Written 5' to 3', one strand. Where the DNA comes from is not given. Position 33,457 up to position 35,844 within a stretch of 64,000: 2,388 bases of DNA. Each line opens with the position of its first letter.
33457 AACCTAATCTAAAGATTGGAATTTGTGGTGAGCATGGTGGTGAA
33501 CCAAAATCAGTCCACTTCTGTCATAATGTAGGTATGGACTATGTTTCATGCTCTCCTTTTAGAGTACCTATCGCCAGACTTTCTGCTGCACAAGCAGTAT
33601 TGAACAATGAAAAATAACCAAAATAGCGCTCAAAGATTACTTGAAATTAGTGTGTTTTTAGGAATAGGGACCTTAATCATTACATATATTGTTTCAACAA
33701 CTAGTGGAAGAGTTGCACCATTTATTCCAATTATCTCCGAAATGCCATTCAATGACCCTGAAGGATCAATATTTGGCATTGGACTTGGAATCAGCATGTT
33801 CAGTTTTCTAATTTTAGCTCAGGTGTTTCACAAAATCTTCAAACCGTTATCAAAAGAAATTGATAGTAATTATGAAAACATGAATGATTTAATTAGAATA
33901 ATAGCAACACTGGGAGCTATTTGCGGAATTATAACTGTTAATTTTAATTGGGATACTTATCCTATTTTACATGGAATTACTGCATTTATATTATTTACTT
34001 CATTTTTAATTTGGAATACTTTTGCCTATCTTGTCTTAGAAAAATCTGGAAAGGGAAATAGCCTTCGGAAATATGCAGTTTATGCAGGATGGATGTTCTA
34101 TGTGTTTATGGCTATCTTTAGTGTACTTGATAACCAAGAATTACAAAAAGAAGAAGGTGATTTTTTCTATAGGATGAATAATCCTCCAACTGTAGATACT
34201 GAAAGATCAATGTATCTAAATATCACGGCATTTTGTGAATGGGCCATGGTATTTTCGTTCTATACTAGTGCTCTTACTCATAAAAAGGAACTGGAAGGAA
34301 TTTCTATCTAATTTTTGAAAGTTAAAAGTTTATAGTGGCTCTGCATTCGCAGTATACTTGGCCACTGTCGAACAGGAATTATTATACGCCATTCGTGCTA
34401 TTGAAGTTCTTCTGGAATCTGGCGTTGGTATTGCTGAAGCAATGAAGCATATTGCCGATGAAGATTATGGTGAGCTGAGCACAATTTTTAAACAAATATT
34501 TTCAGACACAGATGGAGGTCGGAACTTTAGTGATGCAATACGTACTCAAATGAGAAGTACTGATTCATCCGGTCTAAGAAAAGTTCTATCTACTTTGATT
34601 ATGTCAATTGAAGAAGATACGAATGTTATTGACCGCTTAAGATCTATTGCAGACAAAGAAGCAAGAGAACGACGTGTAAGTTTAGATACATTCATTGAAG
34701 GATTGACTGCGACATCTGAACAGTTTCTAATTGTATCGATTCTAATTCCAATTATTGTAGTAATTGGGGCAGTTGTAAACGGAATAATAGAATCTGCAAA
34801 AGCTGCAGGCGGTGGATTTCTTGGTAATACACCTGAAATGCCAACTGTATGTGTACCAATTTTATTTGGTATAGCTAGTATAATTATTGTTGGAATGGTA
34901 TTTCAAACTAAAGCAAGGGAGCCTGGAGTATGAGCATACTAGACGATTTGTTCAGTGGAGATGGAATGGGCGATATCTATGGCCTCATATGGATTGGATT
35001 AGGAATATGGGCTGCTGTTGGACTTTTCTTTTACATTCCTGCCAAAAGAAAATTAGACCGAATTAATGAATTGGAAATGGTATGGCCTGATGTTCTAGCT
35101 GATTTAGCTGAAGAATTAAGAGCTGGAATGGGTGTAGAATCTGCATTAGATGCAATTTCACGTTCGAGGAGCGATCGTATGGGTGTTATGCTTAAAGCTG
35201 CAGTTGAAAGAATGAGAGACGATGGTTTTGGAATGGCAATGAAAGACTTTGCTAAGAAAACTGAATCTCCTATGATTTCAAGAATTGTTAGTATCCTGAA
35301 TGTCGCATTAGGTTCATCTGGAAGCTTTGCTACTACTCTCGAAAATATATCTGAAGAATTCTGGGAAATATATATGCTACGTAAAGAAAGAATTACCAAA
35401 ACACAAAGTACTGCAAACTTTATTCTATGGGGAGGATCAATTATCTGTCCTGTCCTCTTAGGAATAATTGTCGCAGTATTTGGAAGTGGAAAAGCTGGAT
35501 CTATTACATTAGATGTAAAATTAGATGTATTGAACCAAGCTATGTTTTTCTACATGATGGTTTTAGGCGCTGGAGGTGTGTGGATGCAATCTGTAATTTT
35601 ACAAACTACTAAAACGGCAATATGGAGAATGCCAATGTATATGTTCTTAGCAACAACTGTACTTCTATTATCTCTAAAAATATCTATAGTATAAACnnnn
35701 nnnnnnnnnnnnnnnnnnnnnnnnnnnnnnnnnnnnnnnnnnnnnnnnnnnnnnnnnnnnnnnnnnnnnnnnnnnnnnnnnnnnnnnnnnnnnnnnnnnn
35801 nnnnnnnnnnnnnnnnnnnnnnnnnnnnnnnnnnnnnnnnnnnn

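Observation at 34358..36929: Second, minimal Tad-like module with no adjacent pilin or peptidase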

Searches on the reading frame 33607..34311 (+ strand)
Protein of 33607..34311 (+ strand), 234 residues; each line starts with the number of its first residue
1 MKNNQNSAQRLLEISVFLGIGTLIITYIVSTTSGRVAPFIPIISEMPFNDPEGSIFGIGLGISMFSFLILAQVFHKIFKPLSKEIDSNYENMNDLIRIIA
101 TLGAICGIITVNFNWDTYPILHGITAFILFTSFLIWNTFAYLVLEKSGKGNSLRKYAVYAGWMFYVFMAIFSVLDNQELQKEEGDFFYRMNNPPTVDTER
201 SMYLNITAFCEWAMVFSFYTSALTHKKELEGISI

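Call 3: search_protein_families(library=pfam, proteins=[window:33607-34311:+], max_evalue=0.1)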
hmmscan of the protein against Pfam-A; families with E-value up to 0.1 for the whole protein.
window:33607-34311:+ (234 aa): 1 family
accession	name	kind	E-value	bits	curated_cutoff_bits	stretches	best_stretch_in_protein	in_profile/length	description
PF10277.15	Frag1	-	4.1e-22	79.3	30.3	1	14-220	8-208/220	Frag1/DRAM/Sfk1 family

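Call 5: search_protein_families(library=ncbifam, proteins=[window:33607-34311:+], max_evalue=0.01)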
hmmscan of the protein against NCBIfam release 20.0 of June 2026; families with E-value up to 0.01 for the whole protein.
window:33607-34311:+ (234 aa): 0 families

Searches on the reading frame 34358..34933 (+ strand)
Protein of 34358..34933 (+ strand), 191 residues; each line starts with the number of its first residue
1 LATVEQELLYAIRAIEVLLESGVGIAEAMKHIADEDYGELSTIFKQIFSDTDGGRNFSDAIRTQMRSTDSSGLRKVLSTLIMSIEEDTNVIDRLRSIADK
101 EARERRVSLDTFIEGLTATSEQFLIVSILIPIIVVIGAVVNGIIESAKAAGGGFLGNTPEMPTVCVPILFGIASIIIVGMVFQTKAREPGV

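Call 3: search_protein_families(library=pfam, proteins=[window:34358-34933:+], max_evalue=0.1)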
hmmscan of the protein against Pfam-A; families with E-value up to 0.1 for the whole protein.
window:34358-34933:+ (191 aa): 1 family
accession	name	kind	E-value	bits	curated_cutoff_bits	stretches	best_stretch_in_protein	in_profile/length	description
PF00482.28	T2SSF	-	1e-14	55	25.2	1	12-136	2-123/125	Type II secretion system (T2SS), protein F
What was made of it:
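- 34358..34933 (+): P1: a 191-aa platform half made of a cytoplasmic T2SSF helical bundle followed by 2 TM helices. It is the orthologue of the first (N-half type) platform gene of Epd-like archaeal loci, but it lacks their N-terminal ~120-150 residues and TM hairpin. Pfam T2SSF 1e-14 (call 3).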

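Call 5: search_protein_families(library=ncbifam, proteins=[window:34358-34933:+], max_evalue=0.01)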
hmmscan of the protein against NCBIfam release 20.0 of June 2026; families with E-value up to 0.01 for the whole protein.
window:34358-34933:+ (191 aa): 3 families
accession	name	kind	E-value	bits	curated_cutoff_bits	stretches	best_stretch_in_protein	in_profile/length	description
NF052607.1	T4PiliAsmPilCThrm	equivalog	0.00039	19.6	700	1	13-140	276-390/406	type IV pilus assembly protein PilC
TIGR02120.1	GspF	equivalog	0.001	18.4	424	1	13-145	273-396/401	type II secretion system inner membrane protein GspF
NF046075.1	UpsF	equivalog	0.0051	15.6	400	0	54-142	137-225/484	membrane pilin protein UpsF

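Call 57: find_homologous_proteins(query=window:34358-34933:+, max_evalue=0.001)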
Query window:34358-34933:+ (191 aa): 166 proteins with E <= 0.001 among 436 candidates; the best 120 are listed.
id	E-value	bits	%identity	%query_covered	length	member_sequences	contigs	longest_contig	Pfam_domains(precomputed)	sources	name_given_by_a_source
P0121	4.3e-111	387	98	100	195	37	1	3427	PF00482.29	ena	-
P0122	1.4e-96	339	83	100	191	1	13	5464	PF00482.29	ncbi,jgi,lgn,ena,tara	tara:strand:- start:80 stop:655 length:576 start_codon:yes stop_codon:yes gene_type:complete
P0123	1.4e-96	339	84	100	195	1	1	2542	PF00482.29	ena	-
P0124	1.4e-96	339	84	100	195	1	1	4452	PF00482.29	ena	-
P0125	1.5e-96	339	84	100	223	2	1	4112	PF00482.29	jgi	-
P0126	2.0e-96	339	84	100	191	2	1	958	PF00482.29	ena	-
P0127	2.6e-96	338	84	100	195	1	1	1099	PF00482.29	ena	-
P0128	3.7e-96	338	83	100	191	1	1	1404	PF00482.29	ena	-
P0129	3.9e-96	338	84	100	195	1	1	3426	PF00482.29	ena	-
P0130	3.9e-96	338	84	100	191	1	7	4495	PF00482.29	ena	-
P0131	4.1e-96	338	84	100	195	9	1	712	PF00482.29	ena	-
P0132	4.2e-96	338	84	100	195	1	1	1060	PF00482.29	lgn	-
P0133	5.1e-96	337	83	100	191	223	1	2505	PF00482.29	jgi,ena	jgi:pilus assembly protein TadC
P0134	5.9e-96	337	83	100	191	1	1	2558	PF00482.29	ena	-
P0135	7.5e-96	337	84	100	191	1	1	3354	PF00482.29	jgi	-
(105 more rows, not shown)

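Call 72: predict_structure(alignment_id=A3)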
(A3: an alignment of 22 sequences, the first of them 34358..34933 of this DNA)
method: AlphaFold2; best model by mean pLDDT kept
length: 191 residues; sequences in the alignment: 22
mean_pLDDT: 72.1   pTM: 0.49
mean pLDDT of the five models: 72.1, 68.0, 66.7, 63.9, 57.6
residues with pLDDT >= 90: 1; 70-90: 108; 50-70: 67; < 50: 15
segments of 3 or more residues with pLDDT < 50: 151-158, 188-191
pLDDT, mean of each block of 10 residues (from residue 1): 67 84 84 85 89 84 85 84 77 75 69 61 67 72 59 47 62 69 54 36
secondary structure, 60 per line:
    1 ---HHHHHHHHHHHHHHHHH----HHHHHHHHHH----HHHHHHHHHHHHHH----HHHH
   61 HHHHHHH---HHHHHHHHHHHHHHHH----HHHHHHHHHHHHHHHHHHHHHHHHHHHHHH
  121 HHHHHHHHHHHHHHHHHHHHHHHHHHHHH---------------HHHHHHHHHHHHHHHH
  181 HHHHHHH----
elements in order: H4-20 H25-34 H39-52 H57-67 H71-86 H91-149 H165-187

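Call 74: fold_search(model_id=the predicted structure, library=pdb)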
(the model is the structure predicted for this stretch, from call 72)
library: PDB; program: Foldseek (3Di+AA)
matches with E <= 10: 120; with E <= 0.001: 0
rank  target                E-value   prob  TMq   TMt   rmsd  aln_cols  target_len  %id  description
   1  5nbg_B                7.8e-03  1.00  0.39  0.62   4.3       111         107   17  Structure of the cytoplasmic domain I of OutF in the D. dadantii type II secretion system (released 2018-03-21)
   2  2vmb_B                9.1e-03  1.00  0.42  0.62   4.0       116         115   19  The three-dimensional structure of the cytoplasmic domains of EpsF from the Type 2 Secretion System of Vibrio cholerae (released 2009-02-10)
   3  2vma_B                1.5e-02  1.00  0.40  0.60   4.1       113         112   19  The three-dimensional structure of the cytoplasmic domains of EpsF from the Type 2 Secretion System of Vibrio cholerae (released 2009-02-10)
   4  3c1q_B                1.7e-02  1.00  0.42  0.62   4.0       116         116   19  The three-dimensional structure of the cytoplasmic domains of EpsF from the Type 2 Secretion System of Vibrio cholerae (released 2009-02-03)
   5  2vmb_A                1.8e-02  1.00  0.42  0.60   4.0       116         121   19  The three-dimensional structure of the cytoplasmic domains of EpsF from the Type 2 Secretion System of Vibrio cholerae (released 2009-02-10)
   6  5nbg_A                1.9e-02  1.00  0.41  0.64   3.7       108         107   15  Structure of the cytoplasmic domain I of OutF in the D. dadantii type II secretion system (released 2018-03-21)
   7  2whn_A                2.9e-02  1.00  0.39  0.60   3.5       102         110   20  N-terminal domain from the PilC type IV pilus biogenesis protein (released 2010-05-19)
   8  2whn_B                3.7e-02  1.00  0.40  0.67   3.2       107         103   19  N-terminal domain from the PilC type IV pilus biogenesis protein (released 2010-05-19)
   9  2vma_A                3.7e-02  1.00  0.42  0.60   4.0       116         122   19  The three-dimensional structure of the cytoplasmic domains of EpsF from the Type 2 Secretion System of Vibrio cholerae (released 2009-02-10)
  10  3jc8_Ca               6.2e-02  0.97  0.39  0.26  13.4       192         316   15  Architectural model of the type IVa pilus machine in a piliated state (released 2016-03-16)
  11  3c1q_A                1.1e-01  1.00  0.41  0.61   3.8       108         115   17  The three-dimensional structure of the cytoplasmic domains of EpsF from the Type 2 Secretion System of Vibrio cholerae (released 2009-02-03)
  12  8ip3_A                1.5e-01  0.33  0.22  0.14  19.3       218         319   15  Cryo-EM structure of hMRS2-Mg (released 2023-06-14)
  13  4hhx                  1.6e-01  0.99  0.34  0.56   4.1       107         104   11  Structure of cytoplasmic domain of TCPE from Vibrio cholerae (released 2013-04-03)
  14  6bs9_A                1.9e-01  0.98  0.40  0.53   4.6       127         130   17  Stage III sporulation protein AB (SpoIIIAB) (released 2018-01-17)
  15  8tme_A                5.0e-01  0.15  0.19  0.13  14.9       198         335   15  Cryo-EM structure of CorA in complex with conformation-specific synthetic antibody C18 and 100 uM MgCl2, State MG0.1-1 (released 2025-02-12)
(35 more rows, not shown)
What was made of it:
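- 34358..34933 (+): The AF2 model (cytoplasmic domain pLDDT ~84) best matches OutF/EpsF/PilC/TcpE cytoplasmic domains, probability 1.0, TM-score normalised to target 0.60-0.67 (calls 72, 74).
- On Type IV filament superfamily core motor: The AF2 model of P1 matches OutF/EpsF/PilC/TcpE domains (calls 72, 74).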

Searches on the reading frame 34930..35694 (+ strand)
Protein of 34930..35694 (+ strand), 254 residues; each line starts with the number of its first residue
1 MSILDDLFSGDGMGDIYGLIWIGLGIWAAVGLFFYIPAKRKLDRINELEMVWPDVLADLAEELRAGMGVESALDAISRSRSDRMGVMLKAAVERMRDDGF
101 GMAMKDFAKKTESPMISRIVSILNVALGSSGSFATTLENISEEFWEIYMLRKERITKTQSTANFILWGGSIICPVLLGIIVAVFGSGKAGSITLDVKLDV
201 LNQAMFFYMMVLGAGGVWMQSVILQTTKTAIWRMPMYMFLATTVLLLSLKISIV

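Call 3: search_protein_families(library=pfam, proteins=[window:34930-35694:+], max_evalue=0.1)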
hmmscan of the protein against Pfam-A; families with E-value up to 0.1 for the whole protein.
window:34930-35694:+ (254 aa): 2 families
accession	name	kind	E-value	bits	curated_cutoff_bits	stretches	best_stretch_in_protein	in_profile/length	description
PF00482.28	T2SSF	-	7.4e-12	45.8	25.2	1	57-179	3-123/125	Type II secretion system (T2SS), protein F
PF14023.12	Bestrophin-like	-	0.056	13.4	32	0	74-187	78-191/232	Bestrophin-like domain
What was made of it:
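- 34930..35694 (+): P2: a 254-aa platform half with an N-terminal TM helix, a T2SSF domain and 2-3 C-terminal TM helices. It is the orthologue of the second (C-half type) platform gene. Pfam T2SSF 7.4e-12 (call 3).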

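Call 5: search_protein_families(library=ncbifam, proteins=[window:34930-35694:+], max_evalue=0.01)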
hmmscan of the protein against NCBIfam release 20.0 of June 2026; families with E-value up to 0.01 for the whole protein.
window:34930-35694:+ (254 aa): 2 families
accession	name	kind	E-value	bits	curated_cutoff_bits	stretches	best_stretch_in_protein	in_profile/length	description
NF046075.1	UpsF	equivalog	2.4e-10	39.8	400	1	20-209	281-454/484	membrane pilin protein UpsF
NF004705.1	PRK06041.1-3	equivalog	2.6e-05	23.4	400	1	29-185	224-383/465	archaellar assembly protein ArlJ/FlaJ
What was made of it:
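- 34930..35694 (+): NCBIfam aligns it to UpsF positions 281-454/484 and FlaJ positions 224-383/465, both C-terminal halves (call 5).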
